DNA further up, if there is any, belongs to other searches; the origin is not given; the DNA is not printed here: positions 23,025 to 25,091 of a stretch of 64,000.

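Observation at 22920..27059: ACP + CocE/NonD hydrolase + Pta/Ptb + Buk: possible carrier-protein-dependent substrate-level phosphorylation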

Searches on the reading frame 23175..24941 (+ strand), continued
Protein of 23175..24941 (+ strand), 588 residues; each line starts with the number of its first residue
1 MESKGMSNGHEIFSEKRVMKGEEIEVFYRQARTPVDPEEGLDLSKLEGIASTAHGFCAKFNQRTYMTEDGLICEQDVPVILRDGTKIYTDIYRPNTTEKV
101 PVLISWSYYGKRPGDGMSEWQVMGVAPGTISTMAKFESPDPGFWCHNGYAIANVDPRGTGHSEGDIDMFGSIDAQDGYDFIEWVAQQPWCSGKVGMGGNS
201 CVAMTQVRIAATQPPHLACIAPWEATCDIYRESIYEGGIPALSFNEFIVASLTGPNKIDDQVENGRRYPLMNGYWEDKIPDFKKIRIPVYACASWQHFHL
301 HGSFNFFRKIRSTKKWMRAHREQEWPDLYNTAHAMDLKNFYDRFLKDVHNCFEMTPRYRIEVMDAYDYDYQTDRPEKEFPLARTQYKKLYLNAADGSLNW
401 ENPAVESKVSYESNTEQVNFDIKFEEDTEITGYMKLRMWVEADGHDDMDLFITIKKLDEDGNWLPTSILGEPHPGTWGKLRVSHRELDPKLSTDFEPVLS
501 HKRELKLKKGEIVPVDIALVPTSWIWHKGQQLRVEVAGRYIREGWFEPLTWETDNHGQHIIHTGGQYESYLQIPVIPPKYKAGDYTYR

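Call 65: find_homologous_proteins(query=L076:8001-9716:+, max_evalue=1e-50)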
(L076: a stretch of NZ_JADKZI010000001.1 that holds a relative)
Query L076:8001-9716:+ (572 aa): 2734 proteins with E <= 1e-50 among 7106 candidates; the best 120 are listed.
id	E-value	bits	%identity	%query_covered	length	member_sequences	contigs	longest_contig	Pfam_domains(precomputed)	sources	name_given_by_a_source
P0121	0.0e+0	1357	98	100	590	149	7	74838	PF02129.25,PF08530.17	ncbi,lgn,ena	-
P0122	0.0e+0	1179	84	100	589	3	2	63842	PF02129.25,PF08530.17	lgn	-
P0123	0.0e+0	1138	81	100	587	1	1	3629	PF02129.25,PF08530.17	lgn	-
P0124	0.0e+0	1137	81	100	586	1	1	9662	PF02129.25,PF08530.17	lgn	-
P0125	0.0e+0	1137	80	100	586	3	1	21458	PF02129.25,PF08530.17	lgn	-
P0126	0.0e+0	1136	81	100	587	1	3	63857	PF02129.25,PF08530.17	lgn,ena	-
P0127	0.0e+0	1134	80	100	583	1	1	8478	PF02129.25,PF08530.17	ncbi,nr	ncbi:MAG: uncharacterized protein PWP24_1158 [Clostridiales bacterium]|nr:uncharacterized protein [C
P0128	0.0e+0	1132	80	100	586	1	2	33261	PF02129.25,PF08530.17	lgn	-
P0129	0.0e+0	1126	79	100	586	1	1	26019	PF02129.25,PF08530.17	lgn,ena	-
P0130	0.0e+0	1122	79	100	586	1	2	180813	PF02129.25,PF08530.17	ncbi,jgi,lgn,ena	-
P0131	0.0e+0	1118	79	100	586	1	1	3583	PF02129.25,PF08530.17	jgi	-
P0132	0.0e+0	1118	80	100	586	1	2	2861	PF02129.25,PF08530.17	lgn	-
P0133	0.0e+0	1116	80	100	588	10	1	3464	PF02129.25,PF08530.17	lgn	-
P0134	0.0e+0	1116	79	100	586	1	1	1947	PF02129.25,PF08530.17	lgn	-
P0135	0.0e+0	1113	79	100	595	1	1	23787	PF02129.25,PF08530.17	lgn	-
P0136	0.0e+0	1111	79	100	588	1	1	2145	PF02129.25,PF08530.17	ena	-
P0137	0.0e+0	1110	79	100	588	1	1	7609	PF02129.25,PF08530.17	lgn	-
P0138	0.0e+0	1110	79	100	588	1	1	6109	PF02129.25,PF08530.17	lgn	-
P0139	0.0e+0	1109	79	100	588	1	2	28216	PF02129.25,PF08530.17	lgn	-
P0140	0.0e+0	1109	79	100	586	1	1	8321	PF02129.25,PF08530.17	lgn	-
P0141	0.0e+0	1108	79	100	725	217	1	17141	PF02129.25,PF08530.17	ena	-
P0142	0.0e+0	1107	79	100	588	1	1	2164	PF02129.25,PF08530.17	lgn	-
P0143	0.0e+0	1106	79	100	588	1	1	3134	PF02129.25,PF08530.17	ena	-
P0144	0.0e+0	1106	77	100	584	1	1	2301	PF02129.25,PF08530.17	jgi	jgi:predicted acyl esterase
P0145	0.0e+0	1106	79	100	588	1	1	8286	PF02129.25,PF08530.17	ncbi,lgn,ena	-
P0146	0.0e+0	1105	78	100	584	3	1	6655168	PF02129.25,PF08530.17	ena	-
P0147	0.0e+0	1105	79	100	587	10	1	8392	PF02129.25,PF08530.17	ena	-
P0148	0.0e+0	1105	79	100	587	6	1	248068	PF02129.25,PF08530.17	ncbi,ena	-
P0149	0.0e+0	1104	78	100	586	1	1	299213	PF02129.25,PF08530.17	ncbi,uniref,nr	ncbi:CocE/NonD family hydrolase [Konateibacter massiliensis]|uniref:CocE/NonD family hydrolase n=1 T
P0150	0.0e+0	1103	78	100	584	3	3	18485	PF02129.25,PF08530.17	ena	-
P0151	0.0e+0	1103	78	100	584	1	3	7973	PF02129.25,PF08530.17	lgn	-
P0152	0.0e+0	1102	78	100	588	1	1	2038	PF02129.25,PF08530.17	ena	-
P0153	0.0e+0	1101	77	100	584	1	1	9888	PF02129.25,PF08530.17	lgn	-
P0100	0.0e+0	1101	77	100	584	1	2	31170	PF02129.25,PF08530.17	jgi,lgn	-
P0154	0.0e+0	1098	77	100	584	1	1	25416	PF02129.25,PF08530.17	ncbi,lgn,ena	-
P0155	0.0e+0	1097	77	100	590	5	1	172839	PF02129.25,PF08530.17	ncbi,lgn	ncbi:MAG: CocE/NonD family hydrolase [Lachnospiraceae bacterium]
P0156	0.0e+0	1096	77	100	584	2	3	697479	PF02129.25,PF08530.17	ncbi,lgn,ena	-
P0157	0.0e+0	1095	77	100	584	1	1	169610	PF02129.25,PF08530.17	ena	-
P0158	0.0e+0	1095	77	100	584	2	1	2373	PF02129.25,PF08530.17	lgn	-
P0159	0.0e+0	1093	77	100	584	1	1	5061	PF02129.25,PF08530.17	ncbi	-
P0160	0.0e+0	1092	77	100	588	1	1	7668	PF02129.25,PF08530.17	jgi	jgi:predicted acyl esterase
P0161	0.0e+0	1092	77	100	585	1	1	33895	PF02129.25,PF08530.17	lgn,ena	-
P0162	0.0e+0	1092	77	100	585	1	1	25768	PF02129.25,PF08530.17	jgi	-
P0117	0.0e+0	1092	77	100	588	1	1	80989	PF02129.25,PF08530.17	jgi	jgi:predicted acyl esterase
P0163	0.0e+0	1091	78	100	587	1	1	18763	PF02129.25,PF08530.17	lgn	-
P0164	0.0e+0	1091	78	100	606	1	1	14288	PF02129.25,PF08530.17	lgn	-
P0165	0.0e+0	1090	78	100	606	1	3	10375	PF02129.25,PF08530.17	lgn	-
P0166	0.0e+0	1089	77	100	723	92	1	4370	PF02129.25,PF08530.17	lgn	-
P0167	0.0e+0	1089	76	100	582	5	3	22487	PF02129.25,PF08530.17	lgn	-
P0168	0.0e+0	1087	78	100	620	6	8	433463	PF02129.25,PF08530.17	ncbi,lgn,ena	-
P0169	0.0e+0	1087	77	100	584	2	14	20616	PF02129.25,PF08530.17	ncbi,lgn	-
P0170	0.0e+0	1084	76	100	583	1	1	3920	PF02129.25,PF08530.17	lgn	-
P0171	0.0e+0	1082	77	100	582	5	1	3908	PF02129.25,PF08530.17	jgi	-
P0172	0.0e+0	1073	75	100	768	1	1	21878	PF02129.25,PF08530.17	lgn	-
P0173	0.0e+0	1073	76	100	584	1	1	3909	PF02129.25,PF08530.17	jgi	-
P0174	0.0e+0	1073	76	100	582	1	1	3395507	PF02129.25,PF08530.17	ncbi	-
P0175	0.0e+0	1072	75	100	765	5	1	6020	PF02129.25,PF08530.17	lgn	-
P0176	0.0e+0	1071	75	100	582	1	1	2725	PF02129.25,PF08530.17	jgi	-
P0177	0.0e+0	1071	76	100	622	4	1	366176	PF02129.25,PF08530.17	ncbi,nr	ncbi:CocE/NonD family hydrolase [Bifidobacterium simiarum]|nr:CocE/NonD family hydrolase [Bifidobact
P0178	0.0e+0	1070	76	100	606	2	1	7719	PF02129.25,PF08530.17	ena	-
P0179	0.0e+0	1069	77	100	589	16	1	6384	PF02129.25,PF08530.17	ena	-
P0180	0.0e+0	1067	75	100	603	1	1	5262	PF02129.25,PF08530.17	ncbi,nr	ncbi:MAG: CocE/NonD family hydrolase [Parasporobacterium sp.]|nr:CocE/NonD family hydrolase [Paraspo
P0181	0.0e+0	1067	75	100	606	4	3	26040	PF02129.25,PF08530.17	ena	-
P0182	0.0e+0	1065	76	100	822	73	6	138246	PF02129.25,PF08530.17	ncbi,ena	-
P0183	0.0e+0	1064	76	100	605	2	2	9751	PF02129.25,PF08530.17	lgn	-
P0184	0.0e+0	1064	75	100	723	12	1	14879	PF02129.25,PF08530.17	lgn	-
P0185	0.0e+0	1064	76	100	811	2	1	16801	PF02129.25,PF00550.32,PF08530.17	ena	-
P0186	0.0e+0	1063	76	100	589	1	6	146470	PF02129.25,PF08530.17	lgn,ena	-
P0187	0.0e+0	1062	75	100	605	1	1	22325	PF02129.25,PF08530.17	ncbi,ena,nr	ncbi:MAG: CocE/NonD family hydrolase [Parasporobacterium sp.]|nr:CocE/NonD family hydrolase [Paraspo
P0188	0.0e+0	1061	75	100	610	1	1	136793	PF02129.25,PF08530.17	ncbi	-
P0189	0.0e+0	1061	74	100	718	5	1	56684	PF02129.25,PF08530.17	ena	-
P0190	0.0e+0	1060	75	100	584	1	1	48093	PF02129.25,PF08530.17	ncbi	-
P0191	0.0e+0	1060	75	100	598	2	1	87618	PF02129.25,PF08530.17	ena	-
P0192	0.0e+0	1060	74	100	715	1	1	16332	PF02129.25,PF08530.17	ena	-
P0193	0.0e+0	1060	75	100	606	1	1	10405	PF02129.25,PF08530.17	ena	-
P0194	0.0e+0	1055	74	100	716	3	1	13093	PF02129.25,PF08530.17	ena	-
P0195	0.0e+0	1054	74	100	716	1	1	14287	PF02129.25,PF08530.17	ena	-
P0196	0.0e+0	1053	74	100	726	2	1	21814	PF02129.25,PF08530.17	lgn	-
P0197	0.0e+0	1052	74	99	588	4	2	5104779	PF02129.25,PF08530.17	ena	-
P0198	0.0e+0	1051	73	100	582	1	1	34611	PF02129.25,PF08530.17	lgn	-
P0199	0.0e+0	1048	74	100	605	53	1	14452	PF02129.25,PF08530.17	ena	-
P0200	0.0e+0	1048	74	100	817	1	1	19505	PF02129.25,PF00550.32,PF08530.17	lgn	-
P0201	0.0e+0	1046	74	100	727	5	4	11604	PF02129.25,PF08530.17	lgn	-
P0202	0.0e+0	1046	73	100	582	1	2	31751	PF02129.25,PF08530.17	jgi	jgi:predicted acyl esterase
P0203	0.0e+0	1045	74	100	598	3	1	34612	PF02129.25,PF08530.17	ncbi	-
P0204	0.0e+0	1044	73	100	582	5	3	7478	PF02129.25,PF08530.17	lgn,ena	-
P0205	0.0e+0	1038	73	99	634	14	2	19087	PF02129.25,PF08530.17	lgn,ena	-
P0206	0.0e+0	1037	73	99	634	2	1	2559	PF02129.25,PF08530.17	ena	-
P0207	0.0e+0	1035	77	93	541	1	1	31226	PF02129.25,PF08530.17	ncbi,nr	ncbi:MAG TPA: CocE/NonD family hydrolase [Clostridiales bacterium]|nr:CocE/NonD family hydrolase [Cl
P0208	0.0e+0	1034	73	100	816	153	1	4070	PF02129.25,PF08530.17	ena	-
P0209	0.0e+0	1029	72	100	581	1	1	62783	PF02129.25,PF08530.17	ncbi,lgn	-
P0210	0.0e+0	1028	73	100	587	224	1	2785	PF02129.25,PF08530.17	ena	-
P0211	0.0e+0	1028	73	99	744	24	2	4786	PF02129.25,PF08530.17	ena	-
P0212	0.0e+0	1019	73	100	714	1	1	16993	PF02129.25,PF08530.17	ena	-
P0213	0.0e+0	1016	71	100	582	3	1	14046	PF02129.25,PF08530.17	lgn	-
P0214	0.0e+0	1014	72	99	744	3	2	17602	PF02129.25,PF08530.17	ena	-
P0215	0.0e+0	1012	71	100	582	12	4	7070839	PF02129.25,PF08530.17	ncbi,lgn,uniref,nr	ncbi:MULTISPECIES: CocE/NonD family hydrolase [Paenibacillus]|uniref:CocE/NonD family hydrolase n=1 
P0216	0.0e+0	1011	71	100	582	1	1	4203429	PF02129.25,PF08530.17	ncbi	-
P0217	0.0e+0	1010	72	100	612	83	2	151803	PF02129.25,PF08530.17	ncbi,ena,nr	ncbi:MAG: CocE/NonD family hydrolase [Parasporobacterium sp.]|nr:CocE/NonD family hydrolase [Paraspo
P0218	2.4e-298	1009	72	99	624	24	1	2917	PF02129.25,PF08530.17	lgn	-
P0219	2.6e-297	1006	71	100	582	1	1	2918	PF02129.25,PF08530.17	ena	-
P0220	5.4e-297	1005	73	99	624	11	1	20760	PF02129.25,PF08530.17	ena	-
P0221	1.8e-296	1003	71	100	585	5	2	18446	PF02129.25,PF08530.17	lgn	-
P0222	2.2e-296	1003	71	99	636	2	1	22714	PF02129.25,PF08530.17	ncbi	-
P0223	8.4e-295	997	69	99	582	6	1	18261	PF02129.25,PF08530.17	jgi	jgi:predicted acyl esterase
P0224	3.9e-294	995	72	99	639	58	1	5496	PF02129.25,PF08530.17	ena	-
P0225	3.4e-292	989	71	99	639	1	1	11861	PF02129.25,PF08530.17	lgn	-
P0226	1.3e-289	980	68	99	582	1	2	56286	PF02129.25,PF08530.17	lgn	-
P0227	1.6e-287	973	68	100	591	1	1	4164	PF02129.25,PF08530.17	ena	-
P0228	5.2e-287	972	70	100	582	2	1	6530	PF02129.25,PF08530.17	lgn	-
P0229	7.6e-284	961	68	99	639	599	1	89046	PF02129.25,PF08530.17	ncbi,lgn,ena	-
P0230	9.9e-284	961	68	99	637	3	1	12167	PF02129.25,PF08530.17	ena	-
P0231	1.6e-283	960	69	99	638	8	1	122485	PF02129.25,PF08530.17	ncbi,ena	-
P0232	2.0e-283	960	69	99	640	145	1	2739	PF02129.25,PF08530.17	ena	-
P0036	1.7e-281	954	69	99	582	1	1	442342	PF02129.25,PF08530.17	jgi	jgi:uncharacterized protein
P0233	7.4e-281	951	66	100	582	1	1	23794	PF02129.25,PF08530.17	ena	-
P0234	5.7e-280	948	67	99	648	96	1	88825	PF02129.25,PF08530.17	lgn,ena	-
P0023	1.2e-279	947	68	100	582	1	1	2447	PF02129.25,PF08530.17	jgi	-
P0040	4.2e-279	946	68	99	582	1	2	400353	PF02129.25,PF08530.17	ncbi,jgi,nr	ncbi:MAG: putative hydrolase, CocE/NonD family [Anaerocolumna sp.]|jgi:predicted acyl esterase|nr:pu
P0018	3.8e-278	942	67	100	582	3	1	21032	PF02129.25,PF08530.17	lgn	-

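Call 66: search_protein_families(library=pfam, proteins=[P0141, P0182, P0185, P0208, P0172, P0211, P0229], max_evalue=0.01)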
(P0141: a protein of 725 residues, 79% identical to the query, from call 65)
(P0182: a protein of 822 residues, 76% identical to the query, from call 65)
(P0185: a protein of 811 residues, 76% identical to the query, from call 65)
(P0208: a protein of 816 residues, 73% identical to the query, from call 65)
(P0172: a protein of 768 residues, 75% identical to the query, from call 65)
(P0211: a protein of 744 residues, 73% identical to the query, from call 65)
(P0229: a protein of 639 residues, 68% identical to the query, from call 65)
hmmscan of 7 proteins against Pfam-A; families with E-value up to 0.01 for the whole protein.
P0141 (725 aa): 2 families
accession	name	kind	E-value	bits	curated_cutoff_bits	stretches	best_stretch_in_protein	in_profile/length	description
PF02129.25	Peptidase_S15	-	4.6e-36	125.3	23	1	211-379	1-151/262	X-Pro dipeptidyl-peptidase (S15 family)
PF08530.16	PepX_C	-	1.8e-30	106.9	22.5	1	481-709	1-217/217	X-Pro dipeptidyl-peptidase C-terminal non-catalytic domain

P0182 (822 aa): 2 families
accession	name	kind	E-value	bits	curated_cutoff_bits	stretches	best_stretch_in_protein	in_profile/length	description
PF02129.25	Peptidase_S15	-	4.1e-39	135.3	23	1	308-477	1-154/262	X-Pro dipeptidyl-peptidase (S15 family)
PF08530.16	PepX_C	-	3.7e-28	99.4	22.5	1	576-805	1-216/217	X-Pro dipeptidyl-peptidase C-terminal non-catalytic domain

P0185 (811 aa): 3 families
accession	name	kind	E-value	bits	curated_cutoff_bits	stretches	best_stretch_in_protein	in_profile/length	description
PF02129.25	Peptidase_S15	-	2.9e-36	125.9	23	1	297-466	1-154/262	X-Pro dipeptidyl-peptidase (S15 family)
PF08530.16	PepX_C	-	2.4e-28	100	22.5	1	565-794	1-216/217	X-Pro dipeptidyl-peptidase C-terminal non-catalytic domain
PF00550.31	PP-binding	-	2.6e-10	40.8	20.8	1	115-181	2-67/67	Phosphopantetheine attachment site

P0208 (816 aa): 4 families
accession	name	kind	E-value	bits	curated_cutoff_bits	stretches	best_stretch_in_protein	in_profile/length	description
PF02129.25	Peptidase_S15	-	2.4e-38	132.8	23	1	302-473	1-156/262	X-Pro dipeptidyl-peptidase (S15 family)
PF08530.16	PepX_C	-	2e-27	97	22.5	1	570-799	1-216/217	X-Pro dipeptidyl-peptidase C-terminal non-catalytic domain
PF00550.31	PP-binding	-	6.9e-05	23.5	20.8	0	116-182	2-67/67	Phosphopantetheine attachment site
PF11514.14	DUF3219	-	0.0022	18.4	25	0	130-169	17-59/94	Protein of unknown function (DUF3219)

P0172 (768 aa): 2 families
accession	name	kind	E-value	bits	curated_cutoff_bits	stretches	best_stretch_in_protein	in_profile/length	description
PF02129.25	Peptidase_S15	-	4.1e-39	135.3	23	1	254-429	1-160/262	X-Pro dipeptidyl-peptidase (S15 family)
PF08530.16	PepX_C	-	3.9e-29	102.6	22.5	1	522-751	1-216/217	X-Pro dipeptidyl-peptidase C-terminal non-catalytic domain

P0211 (744 aa): 3 families
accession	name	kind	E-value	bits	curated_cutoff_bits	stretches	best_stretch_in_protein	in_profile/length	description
PF02129.25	Peptidase_S15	-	5.5e-39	134.9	23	1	230-393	1-148/262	X-Pro dipeptidyl-peptidase (S15 family)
PF08530.16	PepX_C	-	9.2e-30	104.6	22.5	1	498-727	1-216/217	X-Pro dipeptidyl-peptidase C-terminal non-catalytic domain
PF00550.31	PP-binding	-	0.002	18.8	20.8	1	11-76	3-67/67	Phosphopantetheine attachment site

P0229 (639 aa): 2 families
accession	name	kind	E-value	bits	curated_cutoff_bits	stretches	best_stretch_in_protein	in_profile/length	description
PF02129.25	Peptidase_S15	-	4.2e-37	128.7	23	1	121-283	1-148/262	X-Pro dipeptidyl-peptidase (S15 family)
PF08530.16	PepX_C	-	1.6e-24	87.5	22.5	1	388-620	1-214/217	X-Pro dipeptidyl-peptidase C-terminal non-catalytic domain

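Call 67: predict_structure(alignment_id=A3)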
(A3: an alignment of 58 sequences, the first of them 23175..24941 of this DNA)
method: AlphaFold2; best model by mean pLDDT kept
length: 588 residues; sequences in the alignment: 58
mean_pLDDT: 85.9   pTM: 0.88
mean pLDDT of the five models: 85.9, 85.9, 83.4, 81.7, 80.8
residues with pLDDT >= 90: 342; 70-90: 163; 50-70: 61; < 50: 22
segments of 3 or more residues with pLDDT < 50: 1-7, 112-116, 118-121
pLDDT, mean of each block of 10 residues (from residue 1): 44 93 94 68 54 59 90 92 90 96 84 46 64 79 94 75 85 94 97 93 92 98 89 89 82 84 93 94 96 85 92 93 64 88 95 89 65 78 94 98 98 95 94 96 94 94 80 84 96 92 95 96 91 94 59 89 98 92 78
secondary structure, 60 per line:
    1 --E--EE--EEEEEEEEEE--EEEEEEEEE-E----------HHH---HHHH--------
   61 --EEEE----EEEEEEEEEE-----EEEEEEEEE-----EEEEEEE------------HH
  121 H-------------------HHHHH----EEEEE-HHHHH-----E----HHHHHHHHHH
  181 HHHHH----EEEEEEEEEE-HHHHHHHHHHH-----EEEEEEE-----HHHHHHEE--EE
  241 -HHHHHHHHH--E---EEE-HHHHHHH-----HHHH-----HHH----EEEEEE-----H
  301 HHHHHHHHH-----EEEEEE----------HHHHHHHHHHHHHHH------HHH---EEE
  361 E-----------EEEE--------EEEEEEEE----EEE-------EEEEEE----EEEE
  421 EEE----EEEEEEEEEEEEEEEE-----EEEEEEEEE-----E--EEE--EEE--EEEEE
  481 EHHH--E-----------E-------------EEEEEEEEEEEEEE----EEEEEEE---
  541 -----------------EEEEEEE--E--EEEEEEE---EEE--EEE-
elements in order: E10-19 E22-30 H49-52 E63-66 E71-80 E86-94 E100-106 H141-145 E150-154 H156-160 H171-185 E190-199 H201-211 E217-223 H229-234 H242-250 E257-259 H261-267 H273-276 E289-294 H300-309 E315-320 H331-345 E358-361 E373-376 E385-392 E397-399 E407-412 E417-423 E428-443 E449-457 E466-468 E471-473 E476-481 E513-526 E531-537 E558-564 E570-576 E580-582 E585-587
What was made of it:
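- Checked: The motif GGNSCVA contains S200, which sits at a nucleophile elbow in a confident AlphaFold model (pLDDT 85.9, call 67).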

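Call 70: fold_search(model_id=the predicted structure, library=pdb)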
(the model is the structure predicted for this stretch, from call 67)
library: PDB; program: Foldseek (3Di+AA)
matches with E <= 10: 1880; with E <= 0.001: 698
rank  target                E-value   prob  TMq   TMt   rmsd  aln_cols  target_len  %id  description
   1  3iii                  6.0e-56  1.00  0.82  0.86   4.5       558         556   36  1.95 Angstrom Crystal Structure of CocE/NonD family hydrolase (SACOL2612) from Staphylococcus aureus (released 2009-08-18)
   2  3ib3_A                2.5e-55  1.00  0.80  0.86   4.9       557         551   36  Crystal Structure of SACOL2612 - CocE/NonD family hydrolase from Staphylococcus aureus (released 2009-08-11)
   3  3ib3_B                1.4e-54  1.00  0.81  0.86   4.7       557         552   36  Crystal Structure of SACOL2612 - CocE/NonD family hydrolase from Staphylococcus aureus (released 2009-08-11)
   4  3pui                  3.1e-36  1.00  0.65  0.67   6.4       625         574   20  Cocaine Esterase with mutations G4C, S10C (released 2011-09-21)
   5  3i2j                  1.4e-35  1.00  0.65  0.67   6.6       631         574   20  Cocaine Esterase, wild type, without a ligand (released 2010-06-16)
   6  3ida                  1.4e-35  1.00  0.64  0.66   6.7       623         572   20  Thermostable Cocaine Esterase with mutations L169K and G173Q, bound to DTT adduct (released 2010-03-02)
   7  3i2h                  2.8e-35  1.00  0.65  0.67   6.6       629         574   20  Cocaine Esterase with mutation L169K, bound to DTT adduct (released 2010-06-16)
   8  1ju3                  3.4e-35  1.00  0.65  0.67   6.3       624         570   19  BACTERIAL COCAINE ESTERASE COMPLEX WITH TRANSITION STATE ANALOG (released 2001-12-21)
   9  7f65                  5.0e-35  1.00  0.65  0.66   6.5       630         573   20  Bacetrial Cocaine Esterase with mutations T172R/G173Q/V116K/S117A/A51L, bound to benzoic acid (released 2021-09-15)
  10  1l7q                  5.9e-35  1.00  0.65  0.67   6.3       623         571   20  Ser117Ala Mutant of Bacterial Cocaine Esterase cocE (released 2003-02-11)
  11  3puh_A                6.3e-35  1.00  0.64  0.66   6.4       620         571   20  Cocaine Esterase, wild-type biologically active dimer (released 2011-09-21)
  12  1l7r                  6.7e-35  1.00  0.65  0.67   6.3       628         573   20  Tyr44Phe Mutant of Bacterial Cocaine Esterase cocE (released 2003-02-11)
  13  3i2g                  8.9e-35  1.00  0.65  0.66   6.6       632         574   20  Cocaine Esterase with mutation G173Q, bound to DTT adduct (released 2010-06-16)
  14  3puh_B                8.9e-35  1.00  0.66  0.67   6.3       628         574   20  Cocaine Esterase, wild-type biologically active dimer (released 2011-09-21)
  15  3i2f                  1.1e-34  1.00  0.65  0.67   6.4       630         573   20  Cocaine Esterase with mutations T172R / G173Q, bound to DTT adduct (released 2010-06-16)
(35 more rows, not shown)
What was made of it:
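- Relatives of CocE/NonD (alpha-amino acid ester hydrolases) catalyse acyl transfer (fold match in call 70).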
